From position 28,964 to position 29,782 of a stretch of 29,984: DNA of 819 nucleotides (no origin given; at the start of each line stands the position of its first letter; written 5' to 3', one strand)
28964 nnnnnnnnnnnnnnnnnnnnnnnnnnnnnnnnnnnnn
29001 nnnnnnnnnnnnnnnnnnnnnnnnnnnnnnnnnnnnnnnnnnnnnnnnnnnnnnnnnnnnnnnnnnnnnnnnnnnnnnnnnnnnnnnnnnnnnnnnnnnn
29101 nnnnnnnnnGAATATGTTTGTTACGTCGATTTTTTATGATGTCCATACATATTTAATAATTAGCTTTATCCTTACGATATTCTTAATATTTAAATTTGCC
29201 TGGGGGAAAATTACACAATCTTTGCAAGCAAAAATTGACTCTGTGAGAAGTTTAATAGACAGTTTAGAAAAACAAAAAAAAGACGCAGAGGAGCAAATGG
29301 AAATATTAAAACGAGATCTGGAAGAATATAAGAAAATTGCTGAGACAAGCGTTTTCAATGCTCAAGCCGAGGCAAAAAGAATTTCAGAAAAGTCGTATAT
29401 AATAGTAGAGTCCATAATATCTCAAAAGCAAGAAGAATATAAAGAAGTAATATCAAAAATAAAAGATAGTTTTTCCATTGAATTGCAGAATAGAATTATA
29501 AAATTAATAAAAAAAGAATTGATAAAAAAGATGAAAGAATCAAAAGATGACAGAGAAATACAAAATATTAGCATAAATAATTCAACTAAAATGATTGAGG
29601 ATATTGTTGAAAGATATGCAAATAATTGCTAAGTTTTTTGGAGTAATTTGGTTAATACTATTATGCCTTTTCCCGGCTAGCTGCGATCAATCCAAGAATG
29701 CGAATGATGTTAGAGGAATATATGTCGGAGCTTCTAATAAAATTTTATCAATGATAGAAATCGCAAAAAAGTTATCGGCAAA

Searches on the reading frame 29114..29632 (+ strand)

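Call 18: search_protein_families(library=pfam, proteins=[window:29114-29632:+], max_evalue=0.001)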
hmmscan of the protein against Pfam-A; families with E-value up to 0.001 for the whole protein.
window:29114-29632:+ (172 aa): 1 family
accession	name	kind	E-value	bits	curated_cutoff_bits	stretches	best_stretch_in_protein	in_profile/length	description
PF00430.23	ATP-synt_B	-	2.8e-08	34.3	28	1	13-131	4-122/132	ATP synthase B/B' CF(0)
